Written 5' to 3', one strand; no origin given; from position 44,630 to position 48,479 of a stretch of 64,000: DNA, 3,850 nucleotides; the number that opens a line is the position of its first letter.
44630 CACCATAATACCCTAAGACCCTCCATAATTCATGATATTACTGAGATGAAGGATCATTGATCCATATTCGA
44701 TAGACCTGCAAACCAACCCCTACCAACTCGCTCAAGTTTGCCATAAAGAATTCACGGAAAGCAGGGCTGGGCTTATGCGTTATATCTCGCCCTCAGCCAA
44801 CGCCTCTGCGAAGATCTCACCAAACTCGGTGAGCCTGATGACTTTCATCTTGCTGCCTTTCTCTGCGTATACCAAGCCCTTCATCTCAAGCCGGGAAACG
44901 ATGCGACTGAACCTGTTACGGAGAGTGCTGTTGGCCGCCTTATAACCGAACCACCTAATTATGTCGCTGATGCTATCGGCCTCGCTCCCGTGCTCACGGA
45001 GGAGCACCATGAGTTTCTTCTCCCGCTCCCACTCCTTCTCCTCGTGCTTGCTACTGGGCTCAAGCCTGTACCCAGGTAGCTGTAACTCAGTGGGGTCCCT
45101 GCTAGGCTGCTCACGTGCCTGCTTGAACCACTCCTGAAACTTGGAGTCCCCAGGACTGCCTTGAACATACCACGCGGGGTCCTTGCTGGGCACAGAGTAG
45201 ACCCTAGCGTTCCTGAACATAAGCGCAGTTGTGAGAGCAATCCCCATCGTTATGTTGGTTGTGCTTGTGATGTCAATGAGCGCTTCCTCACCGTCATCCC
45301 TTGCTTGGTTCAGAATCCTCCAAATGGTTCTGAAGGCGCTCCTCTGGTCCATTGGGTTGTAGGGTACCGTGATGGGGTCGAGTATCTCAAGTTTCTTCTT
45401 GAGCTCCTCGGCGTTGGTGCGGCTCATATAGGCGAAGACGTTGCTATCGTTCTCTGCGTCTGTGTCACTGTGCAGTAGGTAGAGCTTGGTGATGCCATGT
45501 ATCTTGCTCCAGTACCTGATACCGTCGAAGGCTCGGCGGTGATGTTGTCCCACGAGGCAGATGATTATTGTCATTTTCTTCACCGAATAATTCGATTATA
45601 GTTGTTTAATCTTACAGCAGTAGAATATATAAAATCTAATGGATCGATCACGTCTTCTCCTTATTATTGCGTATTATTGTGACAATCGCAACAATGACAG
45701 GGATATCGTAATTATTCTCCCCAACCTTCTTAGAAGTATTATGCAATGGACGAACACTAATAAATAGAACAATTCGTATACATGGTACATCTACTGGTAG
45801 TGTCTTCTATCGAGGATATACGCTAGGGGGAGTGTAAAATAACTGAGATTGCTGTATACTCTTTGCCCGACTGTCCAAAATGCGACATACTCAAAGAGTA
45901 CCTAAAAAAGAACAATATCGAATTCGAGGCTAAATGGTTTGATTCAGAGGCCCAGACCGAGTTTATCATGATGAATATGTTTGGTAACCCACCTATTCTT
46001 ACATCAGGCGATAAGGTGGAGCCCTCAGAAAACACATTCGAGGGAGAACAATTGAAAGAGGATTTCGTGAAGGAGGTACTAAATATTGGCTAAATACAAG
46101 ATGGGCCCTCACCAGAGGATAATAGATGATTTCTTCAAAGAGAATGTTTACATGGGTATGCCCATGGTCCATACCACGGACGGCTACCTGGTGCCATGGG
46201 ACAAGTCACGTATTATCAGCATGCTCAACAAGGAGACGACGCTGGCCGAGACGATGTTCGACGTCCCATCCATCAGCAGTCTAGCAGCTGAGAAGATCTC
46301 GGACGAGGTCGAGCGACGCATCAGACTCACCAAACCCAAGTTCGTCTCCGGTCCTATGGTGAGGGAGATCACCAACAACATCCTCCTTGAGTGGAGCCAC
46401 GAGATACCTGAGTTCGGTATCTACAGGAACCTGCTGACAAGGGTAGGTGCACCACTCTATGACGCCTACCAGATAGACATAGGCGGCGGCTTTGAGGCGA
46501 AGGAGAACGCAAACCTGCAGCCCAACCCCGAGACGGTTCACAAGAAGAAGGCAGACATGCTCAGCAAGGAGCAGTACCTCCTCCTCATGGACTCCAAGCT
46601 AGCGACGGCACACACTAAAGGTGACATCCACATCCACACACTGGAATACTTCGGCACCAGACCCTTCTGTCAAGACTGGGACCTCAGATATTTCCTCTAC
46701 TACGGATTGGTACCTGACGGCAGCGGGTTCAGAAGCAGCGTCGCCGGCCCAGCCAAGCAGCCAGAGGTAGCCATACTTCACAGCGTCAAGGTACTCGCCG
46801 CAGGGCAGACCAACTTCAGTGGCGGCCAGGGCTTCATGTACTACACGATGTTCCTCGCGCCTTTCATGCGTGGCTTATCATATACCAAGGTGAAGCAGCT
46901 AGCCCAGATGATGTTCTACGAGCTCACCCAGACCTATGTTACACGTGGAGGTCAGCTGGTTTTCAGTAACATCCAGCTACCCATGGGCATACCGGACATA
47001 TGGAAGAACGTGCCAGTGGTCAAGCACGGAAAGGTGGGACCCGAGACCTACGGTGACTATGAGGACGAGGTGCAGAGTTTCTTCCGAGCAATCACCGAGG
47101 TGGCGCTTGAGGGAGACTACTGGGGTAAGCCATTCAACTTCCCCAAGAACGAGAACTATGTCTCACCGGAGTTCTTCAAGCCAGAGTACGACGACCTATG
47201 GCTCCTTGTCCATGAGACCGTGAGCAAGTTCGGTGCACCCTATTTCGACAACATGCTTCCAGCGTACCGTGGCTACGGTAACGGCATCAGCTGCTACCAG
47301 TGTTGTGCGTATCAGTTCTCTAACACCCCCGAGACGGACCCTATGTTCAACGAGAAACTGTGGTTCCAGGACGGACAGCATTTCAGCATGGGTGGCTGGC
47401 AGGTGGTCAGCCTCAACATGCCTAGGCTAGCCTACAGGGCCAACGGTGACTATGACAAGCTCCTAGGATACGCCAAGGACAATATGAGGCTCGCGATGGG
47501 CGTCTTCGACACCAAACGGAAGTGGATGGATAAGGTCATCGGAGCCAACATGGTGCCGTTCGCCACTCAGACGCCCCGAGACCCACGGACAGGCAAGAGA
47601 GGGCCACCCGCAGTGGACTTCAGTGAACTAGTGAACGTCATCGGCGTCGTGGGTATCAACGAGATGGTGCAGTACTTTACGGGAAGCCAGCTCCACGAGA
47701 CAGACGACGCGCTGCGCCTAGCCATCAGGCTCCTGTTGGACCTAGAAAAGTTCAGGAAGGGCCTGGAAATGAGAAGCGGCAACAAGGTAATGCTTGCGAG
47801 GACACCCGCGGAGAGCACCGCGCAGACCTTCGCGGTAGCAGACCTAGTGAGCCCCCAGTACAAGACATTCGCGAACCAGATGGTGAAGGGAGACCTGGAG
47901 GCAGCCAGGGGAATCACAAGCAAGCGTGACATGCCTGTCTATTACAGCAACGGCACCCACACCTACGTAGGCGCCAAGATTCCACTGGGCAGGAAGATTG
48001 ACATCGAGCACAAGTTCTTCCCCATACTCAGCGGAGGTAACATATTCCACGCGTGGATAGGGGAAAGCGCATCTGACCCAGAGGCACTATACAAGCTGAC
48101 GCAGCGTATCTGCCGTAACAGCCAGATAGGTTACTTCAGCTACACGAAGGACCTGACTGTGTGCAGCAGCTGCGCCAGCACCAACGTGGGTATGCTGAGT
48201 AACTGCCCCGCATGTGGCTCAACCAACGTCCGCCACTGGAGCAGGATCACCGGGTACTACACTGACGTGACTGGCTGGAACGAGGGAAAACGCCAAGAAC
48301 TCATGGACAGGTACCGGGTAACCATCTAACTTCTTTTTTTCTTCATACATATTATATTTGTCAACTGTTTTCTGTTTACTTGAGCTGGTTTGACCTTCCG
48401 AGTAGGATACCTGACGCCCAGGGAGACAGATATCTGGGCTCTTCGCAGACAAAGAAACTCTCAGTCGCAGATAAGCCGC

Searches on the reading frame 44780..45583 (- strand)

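Call 28: search_protein_families(library=pfam, max_evalue=0.001, proteins=[window:44780-45583:-])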
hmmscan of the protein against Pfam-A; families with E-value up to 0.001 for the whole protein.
window:44780-45583:- (267 aa): 1 family
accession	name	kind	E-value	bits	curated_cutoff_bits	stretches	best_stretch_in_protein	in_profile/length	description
PF19810.5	HFX_2341_N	-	0.00016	22.6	30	1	30-132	22-116/120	HFX_2341-like, N-terminal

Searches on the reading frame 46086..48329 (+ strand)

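Call 28: search_protein_families(library=pfam, max_evalue=0.001, proteins=[window:46086-48329:+])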
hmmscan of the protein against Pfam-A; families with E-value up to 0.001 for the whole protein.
window:46086-48329:+ (747 aa): 1 family
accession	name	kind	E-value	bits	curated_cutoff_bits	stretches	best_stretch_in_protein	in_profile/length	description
PF13597.11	NRDD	-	4e-136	455.4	26.2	1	140-743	1-560/562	Anaerobic ribonucleoside-triphosphate reductase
